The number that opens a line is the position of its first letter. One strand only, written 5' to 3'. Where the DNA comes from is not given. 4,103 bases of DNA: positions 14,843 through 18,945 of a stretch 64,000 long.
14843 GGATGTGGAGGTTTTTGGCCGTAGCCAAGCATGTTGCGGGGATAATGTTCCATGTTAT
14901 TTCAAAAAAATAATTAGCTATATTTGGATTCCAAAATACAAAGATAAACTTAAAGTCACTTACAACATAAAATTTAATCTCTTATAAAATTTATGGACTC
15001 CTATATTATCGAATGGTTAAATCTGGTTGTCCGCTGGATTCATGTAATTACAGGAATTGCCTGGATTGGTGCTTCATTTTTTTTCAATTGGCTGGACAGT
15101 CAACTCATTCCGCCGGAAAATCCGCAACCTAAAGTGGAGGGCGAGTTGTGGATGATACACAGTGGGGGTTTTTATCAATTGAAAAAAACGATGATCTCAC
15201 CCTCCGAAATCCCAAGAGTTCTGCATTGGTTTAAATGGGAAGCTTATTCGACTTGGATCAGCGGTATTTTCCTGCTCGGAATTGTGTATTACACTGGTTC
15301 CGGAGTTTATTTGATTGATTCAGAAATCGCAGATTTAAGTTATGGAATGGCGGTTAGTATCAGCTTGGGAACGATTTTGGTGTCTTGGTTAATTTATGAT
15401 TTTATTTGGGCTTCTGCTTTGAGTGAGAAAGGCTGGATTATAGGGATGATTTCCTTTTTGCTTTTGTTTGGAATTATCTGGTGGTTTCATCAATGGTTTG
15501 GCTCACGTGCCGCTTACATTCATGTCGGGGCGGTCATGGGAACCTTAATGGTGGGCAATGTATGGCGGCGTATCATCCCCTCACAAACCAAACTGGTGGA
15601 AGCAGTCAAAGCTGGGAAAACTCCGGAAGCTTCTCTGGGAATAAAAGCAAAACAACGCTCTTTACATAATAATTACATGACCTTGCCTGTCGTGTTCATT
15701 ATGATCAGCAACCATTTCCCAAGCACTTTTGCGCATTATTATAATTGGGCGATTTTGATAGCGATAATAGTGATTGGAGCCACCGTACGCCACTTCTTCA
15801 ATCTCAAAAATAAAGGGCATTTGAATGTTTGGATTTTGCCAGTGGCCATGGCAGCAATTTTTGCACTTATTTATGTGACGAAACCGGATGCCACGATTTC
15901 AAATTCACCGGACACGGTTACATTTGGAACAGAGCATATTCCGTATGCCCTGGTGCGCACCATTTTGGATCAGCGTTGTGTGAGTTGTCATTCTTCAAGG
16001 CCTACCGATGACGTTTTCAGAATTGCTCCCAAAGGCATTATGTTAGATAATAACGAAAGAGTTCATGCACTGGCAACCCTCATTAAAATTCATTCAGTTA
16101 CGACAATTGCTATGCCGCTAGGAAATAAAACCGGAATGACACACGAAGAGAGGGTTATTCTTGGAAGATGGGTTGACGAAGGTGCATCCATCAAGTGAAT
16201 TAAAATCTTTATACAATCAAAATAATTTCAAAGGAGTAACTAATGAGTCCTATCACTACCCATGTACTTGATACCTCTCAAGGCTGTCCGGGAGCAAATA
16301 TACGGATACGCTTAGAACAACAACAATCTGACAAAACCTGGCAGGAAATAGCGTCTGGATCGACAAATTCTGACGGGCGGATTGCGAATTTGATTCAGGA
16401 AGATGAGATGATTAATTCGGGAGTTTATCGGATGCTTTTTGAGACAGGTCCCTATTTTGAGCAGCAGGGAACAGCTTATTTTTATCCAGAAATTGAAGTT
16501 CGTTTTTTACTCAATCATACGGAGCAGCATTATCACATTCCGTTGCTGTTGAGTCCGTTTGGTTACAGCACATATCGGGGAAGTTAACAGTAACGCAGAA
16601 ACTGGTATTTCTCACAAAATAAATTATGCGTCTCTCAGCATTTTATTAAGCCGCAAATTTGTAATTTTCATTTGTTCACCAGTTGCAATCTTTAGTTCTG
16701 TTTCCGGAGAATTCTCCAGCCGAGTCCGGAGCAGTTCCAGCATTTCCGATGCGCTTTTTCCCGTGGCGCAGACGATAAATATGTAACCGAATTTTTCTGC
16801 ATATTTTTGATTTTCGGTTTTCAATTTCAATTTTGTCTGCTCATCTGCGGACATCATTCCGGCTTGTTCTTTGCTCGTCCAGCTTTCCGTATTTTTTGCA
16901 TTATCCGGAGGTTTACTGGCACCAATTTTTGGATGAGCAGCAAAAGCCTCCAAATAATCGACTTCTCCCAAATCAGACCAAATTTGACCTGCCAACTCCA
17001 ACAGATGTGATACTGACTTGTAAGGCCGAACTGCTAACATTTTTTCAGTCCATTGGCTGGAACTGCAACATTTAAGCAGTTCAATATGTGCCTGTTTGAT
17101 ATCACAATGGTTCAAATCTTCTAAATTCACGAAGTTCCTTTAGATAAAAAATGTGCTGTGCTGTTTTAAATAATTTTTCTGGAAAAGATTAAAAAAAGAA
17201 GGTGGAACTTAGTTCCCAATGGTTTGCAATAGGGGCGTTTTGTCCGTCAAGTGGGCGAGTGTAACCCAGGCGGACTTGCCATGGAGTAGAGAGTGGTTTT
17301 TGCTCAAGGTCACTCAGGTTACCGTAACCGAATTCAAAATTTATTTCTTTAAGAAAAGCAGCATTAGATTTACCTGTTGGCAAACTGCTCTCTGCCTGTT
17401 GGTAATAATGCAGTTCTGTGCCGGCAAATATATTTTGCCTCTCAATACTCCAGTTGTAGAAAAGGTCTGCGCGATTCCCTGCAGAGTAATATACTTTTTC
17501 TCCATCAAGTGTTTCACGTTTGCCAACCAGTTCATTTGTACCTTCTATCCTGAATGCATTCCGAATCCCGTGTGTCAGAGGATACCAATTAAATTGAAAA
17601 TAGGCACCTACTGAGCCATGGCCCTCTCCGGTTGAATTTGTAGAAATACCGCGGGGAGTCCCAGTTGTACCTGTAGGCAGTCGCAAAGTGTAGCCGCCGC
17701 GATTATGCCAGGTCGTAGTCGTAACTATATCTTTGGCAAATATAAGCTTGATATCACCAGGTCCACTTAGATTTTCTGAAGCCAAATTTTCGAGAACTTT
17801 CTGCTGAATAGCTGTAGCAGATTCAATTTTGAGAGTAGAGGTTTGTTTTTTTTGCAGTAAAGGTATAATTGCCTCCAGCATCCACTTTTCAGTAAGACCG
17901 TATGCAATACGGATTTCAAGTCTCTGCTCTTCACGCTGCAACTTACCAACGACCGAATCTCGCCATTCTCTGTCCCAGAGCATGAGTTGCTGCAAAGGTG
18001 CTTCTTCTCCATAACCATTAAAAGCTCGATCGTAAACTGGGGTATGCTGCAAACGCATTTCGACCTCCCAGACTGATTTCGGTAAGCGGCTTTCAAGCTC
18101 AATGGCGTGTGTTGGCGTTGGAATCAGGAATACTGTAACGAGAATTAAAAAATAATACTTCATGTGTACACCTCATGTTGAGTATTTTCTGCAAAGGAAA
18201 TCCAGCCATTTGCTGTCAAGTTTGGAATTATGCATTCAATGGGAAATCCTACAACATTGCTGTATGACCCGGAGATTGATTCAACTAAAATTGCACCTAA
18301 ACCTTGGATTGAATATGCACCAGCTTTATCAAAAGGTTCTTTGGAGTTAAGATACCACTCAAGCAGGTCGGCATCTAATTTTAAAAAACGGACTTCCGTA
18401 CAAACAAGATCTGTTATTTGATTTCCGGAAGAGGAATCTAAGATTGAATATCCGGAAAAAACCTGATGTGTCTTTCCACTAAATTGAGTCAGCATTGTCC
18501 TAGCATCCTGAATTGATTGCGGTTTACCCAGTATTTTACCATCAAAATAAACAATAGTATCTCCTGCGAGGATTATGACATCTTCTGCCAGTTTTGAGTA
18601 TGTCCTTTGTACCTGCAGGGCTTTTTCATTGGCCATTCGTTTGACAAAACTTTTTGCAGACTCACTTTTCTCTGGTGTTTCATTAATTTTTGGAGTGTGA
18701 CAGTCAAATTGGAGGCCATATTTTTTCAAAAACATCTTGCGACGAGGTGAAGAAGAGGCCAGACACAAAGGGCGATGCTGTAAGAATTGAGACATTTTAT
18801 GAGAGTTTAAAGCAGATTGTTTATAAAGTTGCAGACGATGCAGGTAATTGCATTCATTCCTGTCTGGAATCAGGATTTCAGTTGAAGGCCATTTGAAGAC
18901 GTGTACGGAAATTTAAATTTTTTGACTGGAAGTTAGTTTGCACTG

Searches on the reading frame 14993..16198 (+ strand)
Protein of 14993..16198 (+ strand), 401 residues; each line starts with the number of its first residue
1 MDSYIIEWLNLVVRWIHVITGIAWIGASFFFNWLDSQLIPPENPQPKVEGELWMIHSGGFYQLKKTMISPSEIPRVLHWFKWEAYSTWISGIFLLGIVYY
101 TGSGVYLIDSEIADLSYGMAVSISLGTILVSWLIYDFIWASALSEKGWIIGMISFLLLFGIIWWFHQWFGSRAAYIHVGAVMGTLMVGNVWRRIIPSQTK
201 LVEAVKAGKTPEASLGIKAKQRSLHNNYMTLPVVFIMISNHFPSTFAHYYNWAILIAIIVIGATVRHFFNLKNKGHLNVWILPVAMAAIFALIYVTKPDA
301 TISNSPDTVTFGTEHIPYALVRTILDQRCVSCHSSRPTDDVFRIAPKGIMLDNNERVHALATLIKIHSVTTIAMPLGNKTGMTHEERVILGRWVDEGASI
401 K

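Call 23: search_protein_families(library=ncbifam, proteins=[window:14993-16198:+], max_evalue=1e-10)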
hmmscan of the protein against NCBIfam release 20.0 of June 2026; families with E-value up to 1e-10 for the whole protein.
window:14993-16198:+ (401 aa): 0 families

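Call 56: search_protein_families(library=ncbifam, proteins=[window:14993-16198:+], max_evalue=1e-8)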
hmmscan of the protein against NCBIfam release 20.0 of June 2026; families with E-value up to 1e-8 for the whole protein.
window:14993-16198:+ (401 aa): 0 families

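Call 69: search_protein_families(library=pfam, proteins=[window:14993-16198:+], max_evalue=0.00001)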
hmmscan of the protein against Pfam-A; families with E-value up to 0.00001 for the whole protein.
window:14993-16198:+ (401 aa): 1 family
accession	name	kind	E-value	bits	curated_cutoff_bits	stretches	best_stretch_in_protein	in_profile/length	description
PF06181.16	Urate_ox_N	-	2.6e-117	391.9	26.9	1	3-296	1-294/295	Urate oxidase N-terminal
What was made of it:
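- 14993..16198 (+): Membrane urate hydroxylase (PuuD type). Pfam Urate_ox_N, 391.9 bits (call 69).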

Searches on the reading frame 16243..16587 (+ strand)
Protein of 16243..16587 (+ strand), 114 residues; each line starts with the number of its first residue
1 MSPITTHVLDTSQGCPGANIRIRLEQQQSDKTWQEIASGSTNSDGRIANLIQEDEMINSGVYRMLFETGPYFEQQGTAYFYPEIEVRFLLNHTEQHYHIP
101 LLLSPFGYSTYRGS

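Call 56: search_protein_families(library=ncbifam, proteins=[window:16243-16587:+], max_evalue=1e-8)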
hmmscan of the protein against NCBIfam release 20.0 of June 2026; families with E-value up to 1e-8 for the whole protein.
window:16243-16587:+ (114 aa): 2 families
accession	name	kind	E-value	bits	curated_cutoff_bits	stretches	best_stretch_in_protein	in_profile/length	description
TIGR02962.1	hdxy_isourate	equivalog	6.8e-44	148.8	87.45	1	2-114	2-113/113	hydroxyisourate hydrolase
NF011610.0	PRK15036.1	equivalog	2.1e-32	112.1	217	1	5-114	30-137/137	hydroxyisourate hydrolase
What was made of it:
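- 16243..16587 (+): 5-hydroxyisourate hydrolase. TIGR02962 scores 148.8 bits against a cutoff of 87.45 (call 56).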

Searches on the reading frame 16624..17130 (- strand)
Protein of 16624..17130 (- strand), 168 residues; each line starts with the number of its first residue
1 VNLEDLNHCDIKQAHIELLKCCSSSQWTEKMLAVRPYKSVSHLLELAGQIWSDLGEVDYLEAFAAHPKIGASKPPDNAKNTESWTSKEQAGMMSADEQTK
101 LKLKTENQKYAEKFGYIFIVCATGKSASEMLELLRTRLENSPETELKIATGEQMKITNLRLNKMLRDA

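Call 56: search_protein_families(library=ncbifam, proteins=[window:16624-17130:-], max_evalue=1e-8)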
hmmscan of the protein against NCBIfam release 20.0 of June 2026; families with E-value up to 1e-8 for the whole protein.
window:16624-17130:- (168 aa): 5 families
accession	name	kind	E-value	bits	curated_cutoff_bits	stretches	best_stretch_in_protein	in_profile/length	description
NF010372.0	PRK13798.1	subfamily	2.4e-52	177.5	124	1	1-167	7-166/173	2-oxo-4-hydroxy-4-carboxy-5-ureidoimidazoline decarboxylase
TIGR03180.1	UraD_2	equivalog_domain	2.1e-51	174.1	139.4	1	7-164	2-157/158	2-oxo-4-hydroxy-4-carboxy-5-ureidoimidazoline decarboxylase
NF010371.0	PRK13797.1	equivalog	5.4e-48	163.9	814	1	11-166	356-519/521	allantoicase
TIGR03164.1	UHCUDC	equivalog_domain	9.4e-18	64.8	96.25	1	25-164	18-157/157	2-oxo-4-hydroxy-4-carboxy-5-ureidoimidazoline decarboxylase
NF010373.0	PRK13799.1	equivalog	3e-13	49.1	1087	1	2-165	4-173/591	unknown domain/N-carbamoyl-L-amino acid hydrolase fusion protein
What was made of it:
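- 16624..17130 (-): OHCU decarboxylase. TIGR03180 scores 174.1 bits against a cutoff of 139.4 (call 56).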

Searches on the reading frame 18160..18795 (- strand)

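Call 23: search_protein_families(library=ncbifam, proteins=[window:18160-18795:-], max_evalue=1e-10)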
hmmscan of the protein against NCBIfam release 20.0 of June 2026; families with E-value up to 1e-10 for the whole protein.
window:18160-18795:- (211 aa): 14 families
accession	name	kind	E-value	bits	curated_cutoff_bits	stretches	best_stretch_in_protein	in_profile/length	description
NF000867.0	PRK00078.1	equivalog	2.4e-50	170.9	249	1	10-189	3-181/192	Maf-like protein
NF010942.0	PRK14362.1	equivalog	5e-50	169.7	290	1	4-204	8-206/210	Maf-like protein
TIGR00172.1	maf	subfamily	6.7e-49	165.9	117.15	1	9-190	4-181/185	Maf family nucleotide pyrophosphatase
NF010943.0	PRK14363.1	equivalog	9.3e-48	162.5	273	1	10-205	3-192/204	Maf-like protein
NF010948.0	PRK14368.1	equivalog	3.5e-47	160.3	291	1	8-194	5-187/193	Maf-like protein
NF010945.0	PRK14365.1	equivalog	1e-43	149.2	273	1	8-187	2-178/197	Maf-like protein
NF010944.0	PRK14364.1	equivalog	1.3e-40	138.9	311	1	12-186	1-169/181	Maf-like protein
NF002401.0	PRK01441.1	equivalog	2.3e-37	128.6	317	1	8-198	5-197/207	Maf-like protein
NF003403.0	PRK04694.1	equivalog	1.3e-36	126.2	300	1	10-190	2-181/190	Maf-like protein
NF010941.0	PRK14361.1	equivalog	9.9e-36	123.1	272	1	9-199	7-190/194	Maf-like protein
NF010946.0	PRK14366.1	equivalog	1.6e-30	106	284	1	9-186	6-179/195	Maf-like protein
NF010947.0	PRK14367.1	equivalog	1.6e-30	105.8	315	1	10-193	4-188/202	Maf-like protein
NF003141.0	PRK04056.1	equivalog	5.6e-28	97.8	161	1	10-191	2-178/181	septum formation inhibitor Maf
NF002690.0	PRK02478.1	equivalog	2.4e-22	79.5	269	1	9-196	4-194/199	Maf-like protein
